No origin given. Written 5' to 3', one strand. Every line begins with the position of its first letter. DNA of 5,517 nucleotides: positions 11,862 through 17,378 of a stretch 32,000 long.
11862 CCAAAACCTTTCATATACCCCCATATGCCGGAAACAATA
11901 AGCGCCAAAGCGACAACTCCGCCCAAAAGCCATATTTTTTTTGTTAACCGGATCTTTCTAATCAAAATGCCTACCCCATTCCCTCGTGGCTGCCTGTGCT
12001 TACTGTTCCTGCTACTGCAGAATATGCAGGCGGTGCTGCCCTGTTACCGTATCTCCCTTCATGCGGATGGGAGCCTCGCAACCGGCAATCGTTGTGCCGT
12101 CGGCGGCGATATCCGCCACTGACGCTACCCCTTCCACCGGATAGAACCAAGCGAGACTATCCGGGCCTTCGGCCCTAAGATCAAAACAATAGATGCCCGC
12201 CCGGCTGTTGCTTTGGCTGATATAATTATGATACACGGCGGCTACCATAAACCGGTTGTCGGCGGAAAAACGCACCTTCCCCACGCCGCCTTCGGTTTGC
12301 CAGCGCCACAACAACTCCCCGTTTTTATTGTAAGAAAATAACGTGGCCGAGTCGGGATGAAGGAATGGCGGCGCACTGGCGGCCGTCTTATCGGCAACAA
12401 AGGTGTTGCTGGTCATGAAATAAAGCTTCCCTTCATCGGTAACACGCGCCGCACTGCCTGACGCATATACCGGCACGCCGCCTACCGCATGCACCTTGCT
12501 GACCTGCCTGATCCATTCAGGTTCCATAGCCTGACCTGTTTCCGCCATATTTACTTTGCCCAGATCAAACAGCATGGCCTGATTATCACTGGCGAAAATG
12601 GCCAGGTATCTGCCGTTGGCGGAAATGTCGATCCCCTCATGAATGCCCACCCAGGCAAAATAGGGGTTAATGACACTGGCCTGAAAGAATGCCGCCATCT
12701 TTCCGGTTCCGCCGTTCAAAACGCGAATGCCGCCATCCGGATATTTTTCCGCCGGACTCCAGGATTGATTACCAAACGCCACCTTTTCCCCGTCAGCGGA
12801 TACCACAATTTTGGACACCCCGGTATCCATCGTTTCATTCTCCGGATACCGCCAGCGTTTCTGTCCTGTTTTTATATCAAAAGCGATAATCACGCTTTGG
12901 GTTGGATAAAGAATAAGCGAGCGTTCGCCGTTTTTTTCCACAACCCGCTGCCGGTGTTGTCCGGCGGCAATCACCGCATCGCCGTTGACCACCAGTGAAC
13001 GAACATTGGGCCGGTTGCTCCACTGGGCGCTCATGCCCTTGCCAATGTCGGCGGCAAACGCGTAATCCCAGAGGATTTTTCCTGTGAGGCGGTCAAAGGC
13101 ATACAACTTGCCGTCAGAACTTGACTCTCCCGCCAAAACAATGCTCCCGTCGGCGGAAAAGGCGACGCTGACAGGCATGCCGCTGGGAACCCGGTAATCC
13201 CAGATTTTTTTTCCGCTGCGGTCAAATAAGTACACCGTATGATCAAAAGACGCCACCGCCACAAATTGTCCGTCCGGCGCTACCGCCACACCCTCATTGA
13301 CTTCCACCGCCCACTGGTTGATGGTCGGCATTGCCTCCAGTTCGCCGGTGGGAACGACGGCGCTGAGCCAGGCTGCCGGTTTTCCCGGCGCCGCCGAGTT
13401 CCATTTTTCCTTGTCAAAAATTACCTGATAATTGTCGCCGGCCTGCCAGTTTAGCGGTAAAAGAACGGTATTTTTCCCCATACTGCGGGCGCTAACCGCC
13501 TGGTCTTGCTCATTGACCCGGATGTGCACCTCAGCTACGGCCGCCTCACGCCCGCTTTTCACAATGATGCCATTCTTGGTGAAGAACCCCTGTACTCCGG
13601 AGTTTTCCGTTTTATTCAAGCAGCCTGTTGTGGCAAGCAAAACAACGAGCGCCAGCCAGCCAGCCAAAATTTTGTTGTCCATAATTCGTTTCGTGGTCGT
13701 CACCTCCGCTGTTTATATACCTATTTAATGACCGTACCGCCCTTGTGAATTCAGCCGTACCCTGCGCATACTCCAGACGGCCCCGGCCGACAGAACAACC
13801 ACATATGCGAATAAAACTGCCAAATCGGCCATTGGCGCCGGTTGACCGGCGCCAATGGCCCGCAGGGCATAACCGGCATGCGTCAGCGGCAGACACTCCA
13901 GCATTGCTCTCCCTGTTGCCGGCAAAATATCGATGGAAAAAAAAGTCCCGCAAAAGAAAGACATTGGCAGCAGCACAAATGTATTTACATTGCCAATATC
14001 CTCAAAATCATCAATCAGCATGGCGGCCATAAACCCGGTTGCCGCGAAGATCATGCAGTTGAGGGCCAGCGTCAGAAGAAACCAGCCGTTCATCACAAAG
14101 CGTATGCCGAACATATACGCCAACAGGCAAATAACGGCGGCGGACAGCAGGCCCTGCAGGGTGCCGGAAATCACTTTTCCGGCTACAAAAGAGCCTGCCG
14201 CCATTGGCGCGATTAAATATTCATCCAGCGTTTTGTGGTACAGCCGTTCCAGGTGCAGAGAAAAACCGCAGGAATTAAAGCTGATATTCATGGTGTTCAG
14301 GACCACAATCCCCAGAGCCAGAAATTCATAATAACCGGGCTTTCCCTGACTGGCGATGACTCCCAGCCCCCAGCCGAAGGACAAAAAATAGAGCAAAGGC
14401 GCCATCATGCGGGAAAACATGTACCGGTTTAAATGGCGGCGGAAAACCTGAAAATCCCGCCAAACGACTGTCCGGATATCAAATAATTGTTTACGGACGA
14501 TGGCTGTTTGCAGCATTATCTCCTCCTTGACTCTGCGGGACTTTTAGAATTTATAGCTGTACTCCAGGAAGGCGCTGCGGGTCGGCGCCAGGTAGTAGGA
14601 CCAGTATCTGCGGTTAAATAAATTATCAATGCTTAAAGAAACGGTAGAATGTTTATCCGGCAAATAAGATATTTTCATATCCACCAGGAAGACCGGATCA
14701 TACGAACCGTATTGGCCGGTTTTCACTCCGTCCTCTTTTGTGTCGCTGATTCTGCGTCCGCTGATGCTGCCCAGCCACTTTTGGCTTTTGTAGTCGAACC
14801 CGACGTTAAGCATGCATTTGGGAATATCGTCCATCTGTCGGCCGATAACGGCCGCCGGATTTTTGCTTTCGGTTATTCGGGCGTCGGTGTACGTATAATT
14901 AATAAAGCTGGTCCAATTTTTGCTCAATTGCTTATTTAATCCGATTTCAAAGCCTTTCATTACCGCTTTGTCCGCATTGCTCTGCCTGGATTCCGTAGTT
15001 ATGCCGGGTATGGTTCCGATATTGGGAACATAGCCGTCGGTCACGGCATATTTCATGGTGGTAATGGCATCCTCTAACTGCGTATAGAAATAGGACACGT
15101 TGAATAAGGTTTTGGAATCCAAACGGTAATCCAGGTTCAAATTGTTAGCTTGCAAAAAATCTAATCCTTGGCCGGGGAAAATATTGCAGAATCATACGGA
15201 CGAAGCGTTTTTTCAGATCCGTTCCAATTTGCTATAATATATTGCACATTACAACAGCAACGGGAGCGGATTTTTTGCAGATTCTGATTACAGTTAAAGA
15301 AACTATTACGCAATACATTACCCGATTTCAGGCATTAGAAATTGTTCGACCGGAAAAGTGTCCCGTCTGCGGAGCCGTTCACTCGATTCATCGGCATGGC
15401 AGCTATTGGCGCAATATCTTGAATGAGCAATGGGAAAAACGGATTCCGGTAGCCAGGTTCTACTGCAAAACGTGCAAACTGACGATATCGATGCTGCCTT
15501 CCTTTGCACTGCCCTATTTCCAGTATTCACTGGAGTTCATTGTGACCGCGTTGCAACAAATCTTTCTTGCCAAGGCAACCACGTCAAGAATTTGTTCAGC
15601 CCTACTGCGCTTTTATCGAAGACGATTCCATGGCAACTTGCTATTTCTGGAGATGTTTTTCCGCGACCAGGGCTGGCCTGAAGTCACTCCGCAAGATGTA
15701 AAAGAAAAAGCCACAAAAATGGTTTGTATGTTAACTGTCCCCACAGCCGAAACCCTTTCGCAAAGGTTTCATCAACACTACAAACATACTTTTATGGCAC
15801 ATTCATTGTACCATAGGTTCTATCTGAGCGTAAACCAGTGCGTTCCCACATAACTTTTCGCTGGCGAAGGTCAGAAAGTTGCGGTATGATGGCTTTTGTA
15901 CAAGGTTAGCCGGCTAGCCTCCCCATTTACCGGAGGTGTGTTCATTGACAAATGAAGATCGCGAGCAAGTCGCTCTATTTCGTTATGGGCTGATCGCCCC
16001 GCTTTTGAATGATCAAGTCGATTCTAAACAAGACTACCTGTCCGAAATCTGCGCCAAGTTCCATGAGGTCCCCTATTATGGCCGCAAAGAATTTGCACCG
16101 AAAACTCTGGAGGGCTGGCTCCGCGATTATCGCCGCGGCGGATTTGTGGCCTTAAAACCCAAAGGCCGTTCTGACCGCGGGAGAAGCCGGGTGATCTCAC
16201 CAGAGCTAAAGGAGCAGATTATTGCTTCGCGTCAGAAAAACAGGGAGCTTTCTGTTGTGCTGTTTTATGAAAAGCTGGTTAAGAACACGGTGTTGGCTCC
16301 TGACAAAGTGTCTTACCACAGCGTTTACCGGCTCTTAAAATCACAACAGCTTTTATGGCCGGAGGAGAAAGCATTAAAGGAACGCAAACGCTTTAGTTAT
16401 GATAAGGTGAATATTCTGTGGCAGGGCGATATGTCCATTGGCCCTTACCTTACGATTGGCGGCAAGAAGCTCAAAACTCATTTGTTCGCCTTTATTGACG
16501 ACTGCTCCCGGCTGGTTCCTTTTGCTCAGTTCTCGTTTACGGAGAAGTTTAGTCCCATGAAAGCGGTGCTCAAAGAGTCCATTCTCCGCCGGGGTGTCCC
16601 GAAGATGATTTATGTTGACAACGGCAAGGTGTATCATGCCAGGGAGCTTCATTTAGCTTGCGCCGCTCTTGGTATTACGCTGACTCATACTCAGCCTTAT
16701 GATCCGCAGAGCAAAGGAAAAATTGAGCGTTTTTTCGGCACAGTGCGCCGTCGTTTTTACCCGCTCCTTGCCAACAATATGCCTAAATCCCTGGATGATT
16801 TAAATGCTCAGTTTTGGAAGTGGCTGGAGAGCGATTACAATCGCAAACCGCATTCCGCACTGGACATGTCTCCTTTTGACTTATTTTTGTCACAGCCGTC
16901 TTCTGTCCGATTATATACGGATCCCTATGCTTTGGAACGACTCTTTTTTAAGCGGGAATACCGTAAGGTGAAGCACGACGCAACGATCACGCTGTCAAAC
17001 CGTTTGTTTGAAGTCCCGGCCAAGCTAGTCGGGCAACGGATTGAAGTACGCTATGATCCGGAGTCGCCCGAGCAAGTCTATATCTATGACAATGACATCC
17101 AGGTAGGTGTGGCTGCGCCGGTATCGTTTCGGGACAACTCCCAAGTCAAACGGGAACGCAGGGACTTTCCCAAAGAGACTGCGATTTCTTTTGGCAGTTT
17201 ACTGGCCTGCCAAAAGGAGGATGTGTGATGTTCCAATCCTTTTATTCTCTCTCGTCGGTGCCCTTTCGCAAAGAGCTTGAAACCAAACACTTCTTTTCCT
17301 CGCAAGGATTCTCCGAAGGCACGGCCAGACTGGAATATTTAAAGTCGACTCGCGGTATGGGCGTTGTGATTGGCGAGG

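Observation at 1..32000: Two tandem paralogous CobN-chelatase / TonB-receptor / exporter modules: candidate envelope-spanning metallo-tetrapyrrole processing system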

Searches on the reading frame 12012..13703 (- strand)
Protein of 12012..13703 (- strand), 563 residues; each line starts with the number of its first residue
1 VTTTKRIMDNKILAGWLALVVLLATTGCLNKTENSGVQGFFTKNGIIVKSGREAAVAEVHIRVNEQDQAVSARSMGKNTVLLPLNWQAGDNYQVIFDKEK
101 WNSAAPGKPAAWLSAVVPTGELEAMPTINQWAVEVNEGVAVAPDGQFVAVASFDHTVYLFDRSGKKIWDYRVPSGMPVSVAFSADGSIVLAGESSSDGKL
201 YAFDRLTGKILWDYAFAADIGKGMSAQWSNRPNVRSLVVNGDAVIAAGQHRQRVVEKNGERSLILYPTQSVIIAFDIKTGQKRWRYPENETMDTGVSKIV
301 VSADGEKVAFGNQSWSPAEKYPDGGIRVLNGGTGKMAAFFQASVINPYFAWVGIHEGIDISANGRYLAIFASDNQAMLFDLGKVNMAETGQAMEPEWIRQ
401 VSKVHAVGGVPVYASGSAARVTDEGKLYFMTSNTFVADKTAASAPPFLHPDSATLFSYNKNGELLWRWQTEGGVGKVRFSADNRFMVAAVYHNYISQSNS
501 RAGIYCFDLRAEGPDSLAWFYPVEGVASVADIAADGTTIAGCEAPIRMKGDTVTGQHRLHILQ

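Call 5: search_protein_families(library=pfam, proteins=[window:12012-13703:-])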
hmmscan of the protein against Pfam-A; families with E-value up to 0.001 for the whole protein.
window:12012-13703:- (563 aa): 11 families
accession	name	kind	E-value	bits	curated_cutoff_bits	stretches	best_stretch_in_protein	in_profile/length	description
PF13360.13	PQQ_2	-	1.4e-16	61.3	27.6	1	131-254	57-181/233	Outer membrane protein assembly factor BamB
PF00400.38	WD40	-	4.9e-10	40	27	0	139-161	17-39/39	WD domain, G-beta repeat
PF25174.1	Beta-prop_THOC3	-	1.9e-09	37.4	305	1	139-219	52-131/272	THOC3 beta-propeller domain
PF13570.13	Beta-prop_ACSF4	-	5.5e-09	36.3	133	1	143-219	101-176/329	Beta-alanine-activating enzyme, beta-propeller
PF23414.1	Beta-prop_EML_2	-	9.1e-07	28.9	90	0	138-205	3-68/266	Echinoderm microtubule-associated protein second beta-propeller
PF24814.1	WD40_Prp19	-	1.4e-06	28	320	0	353-401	178-226/281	Prp19 WD40 domain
PF12894.13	ANAPC4_WD40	-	1.1e-05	26.1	22.9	0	143-217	5-79/91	Anaphase-promoting complex subunit 4 WD40 domain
PF13449.12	Phytase-like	-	1.3e-05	25.7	27.6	0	137-305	71-199/284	Esterase-like activity of phytase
PF01011.28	PQQ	-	1.5e-05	24.3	26.7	0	268-293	188-213/595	Glucose/ethanol/alcohol dehydrogenase, beta-propeller domain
PF18975.6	DUF5711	-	0.00022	21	26.3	0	140-190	100-155/344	Family of unknown function (DUF5711)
PF24817.1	WD40_WDHD1_1st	-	0.00025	20.8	109.9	0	139-211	92-163/291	WDHD1 first WD40 domain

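Call 30: search_protein_families(library=ncbifam, proteins=[window:12012-13703:-], max_evalue=0.00001)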
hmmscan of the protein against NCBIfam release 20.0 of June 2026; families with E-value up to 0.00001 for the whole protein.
window:12012-13703:- (563 aa): 2 families
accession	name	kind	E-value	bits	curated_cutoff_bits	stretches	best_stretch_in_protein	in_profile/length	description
TIGR03300.1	assembly_YfgL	equivalog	2.8e-11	42.7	285.2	1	130-215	88-172/377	outer membrane protein assembly factor BamB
TIGR04528.1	acido_non_PQQ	subfamily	2.7e-07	29.8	650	0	162-221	409-466/493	acido-empty-quinoprotein group A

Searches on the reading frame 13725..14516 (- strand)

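Call 5: search_protein_families(library=pfam, proteins=[window:13725-14516:-])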
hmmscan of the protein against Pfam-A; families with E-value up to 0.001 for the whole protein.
window:13725-14516:- (263 aa): 2 families
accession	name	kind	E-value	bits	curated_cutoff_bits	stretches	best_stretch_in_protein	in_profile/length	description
PF01061.29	ABC2_membrane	-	1.6e-24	87.1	26.9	1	14-221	3-209/211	ABC-2 type transporter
PF12698.13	ABC2_membrane_3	-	2.7e-08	33.7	31.6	1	62-247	160-346/347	ABC-2 family transporter protein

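Call 30: search_protein_families(library=ncbifam, proteins=[window:13725-14516:-], max_evalue=0.00001)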
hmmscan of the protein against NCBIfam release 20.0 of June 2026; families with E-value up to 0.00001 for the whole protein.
window:13725-14516:- (263 aa): 5 families
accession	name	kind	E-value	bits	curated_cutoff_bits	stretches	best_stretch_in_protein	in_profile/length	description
NF011648.0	PRK15066.1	subfamily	1.6e-27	96.7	225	1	8-252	4-251/257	ABC transporter permease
TIGR01247.1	drrB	subfamily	1.8e-18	67.1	223.05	1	21-242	2-228/236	daunorubicin resistance ABC transporter membrane protein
TIGR01291.1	nodJ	subfamily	4.5e-16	59.2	206.65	1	15-242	8-239/253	ABC-2 type transporter, NodJ family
TIGR03861.1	phenyl_ABC_PedC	subfamily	2e-07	30.9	241.35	1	14-198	4-194/253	alcohol ABC transporter, permease protein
TIGR03062.1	pip_yhgE_Cterm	subfamily_domain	9.6e-07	28.6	102.2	1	109-253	61-206/208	YhgE/Pip family protein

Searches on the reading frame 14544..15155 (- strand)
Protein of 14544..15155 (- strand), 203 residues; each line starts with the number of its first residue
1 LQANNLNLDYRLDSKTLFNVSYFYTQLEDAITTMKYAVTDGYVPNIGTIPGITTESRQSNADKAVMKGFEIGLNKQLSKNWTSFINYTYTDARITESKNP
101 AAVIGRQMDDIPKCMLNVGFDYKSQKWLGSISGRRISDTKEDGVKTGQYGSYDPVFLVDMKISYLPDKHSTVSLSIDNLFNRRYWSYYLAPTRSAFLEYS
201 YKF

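Call 5: search_protein_families(library=pfam, proteins=[window:14544-15155:-])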
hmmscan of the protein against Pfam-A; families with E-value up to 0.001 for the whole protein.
window:14544-15155:- (203 aa): 2 families
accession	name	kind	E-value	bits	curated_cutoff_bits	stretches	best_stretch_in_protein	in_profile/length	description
PF00593.30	TonB_dep_Rec_b-barrel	-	1.8e-20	74.7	27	1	3-179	272-436/436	TonB dependent receptor-like, beta-barrel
PF14905.12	OMP_b-brl_3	-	5.3e-10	39.3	27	1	3-188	218-382/408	Outer membrane protein beta-barrel family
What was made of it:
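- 14544..15142 (-): C-terminal fragment of receptor 2. Matches TonB barrel profile positions 272-436 (call 5).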

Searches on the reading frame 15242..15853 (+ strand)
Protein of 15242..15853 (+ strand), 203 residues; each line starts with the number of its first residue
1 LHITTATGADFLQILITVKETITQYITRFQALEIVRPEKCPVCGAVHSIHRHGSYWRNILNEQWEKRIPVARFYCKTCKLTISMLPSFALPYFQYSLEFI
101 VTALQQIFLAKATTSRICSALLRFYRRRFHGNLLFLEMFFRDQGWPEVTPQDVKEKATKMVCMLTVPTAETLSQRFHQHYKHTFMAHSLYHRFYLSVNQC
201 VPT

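Call 14: search_protein_families(library=pfam, proteins=[window:15242-15853:+])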
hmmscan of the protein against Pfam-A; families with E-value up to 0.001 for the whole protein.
window:15242-15853:+ (203 aa): 1 family
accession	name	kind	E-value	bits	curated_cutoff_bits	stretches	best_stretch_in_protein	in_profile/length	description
PF20020.4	DUF6431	-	6.7e-10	39.1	26.6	1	40-107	1-67/82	Domain of unknown function (DUF6431)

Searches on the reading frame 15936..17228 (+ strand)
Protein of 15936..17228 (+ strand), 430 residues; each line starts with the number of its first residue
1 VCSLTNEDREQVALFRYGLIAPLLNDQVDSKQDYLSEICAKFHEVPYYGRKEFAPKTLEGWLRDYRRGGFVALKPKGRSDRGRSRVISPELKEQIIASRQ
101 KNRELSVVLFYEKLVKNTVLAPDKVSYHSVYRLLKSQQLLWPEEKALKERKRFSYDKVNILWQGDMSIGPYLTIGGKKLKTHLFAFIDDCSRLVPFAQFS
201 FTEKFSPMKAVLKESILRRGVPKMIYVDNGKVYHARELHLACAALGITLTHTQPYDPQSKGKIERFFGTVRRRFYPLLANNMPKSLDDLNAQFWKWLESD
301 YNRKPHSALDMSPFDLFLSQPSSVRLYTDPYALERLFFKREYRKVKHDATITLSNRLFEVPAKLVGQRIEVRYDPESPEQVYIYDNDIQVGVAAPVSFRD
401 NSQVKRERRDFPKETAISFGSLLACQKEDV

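Call 14: search_protein_families(library=pfam, proteins=[window:15936-17228:+])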
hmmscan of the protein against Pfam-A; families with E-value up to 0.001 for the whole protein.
window:15936-17228:+ (430 aa): 6 families
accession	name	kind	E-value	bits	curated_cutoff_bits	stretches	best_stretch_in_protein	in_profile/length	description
PF00665.32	rve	-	5.4e-13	49.5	32.6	1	157-257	3-102/102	Integrase core domain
PF09299.17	Mu-transpos_C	-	3.2e-11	43.5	21.7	1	336-387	3-55/61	Mu transposase, C-terminal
PF13683.12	rve_3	-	9.4e-11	41.7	26.5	1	246-312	2-65/67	Integrase core domain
PF13565.12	HTH_32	-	1.1e-09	39.2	33.7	1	57-134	1-73/73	Homeodomain-like domain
PF13518.12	HTH_28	-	0.00019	21.8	25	1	55-80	26-51/52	Helix-turn-helix domain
PF12158.14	DUF3592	-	0.00053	21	25.3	0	352-385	47-81/84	Domain of unknown function (DUF3592)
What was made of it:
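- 15143..18226 (+): Inserted transposon: DUF6431 gene 15242-15853, rve/Mu-type transposase 15936-17228, AAA_22 ATPase 17225-18028. Not part of the system; it inactivates receptor 2. Pfam (call 14).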
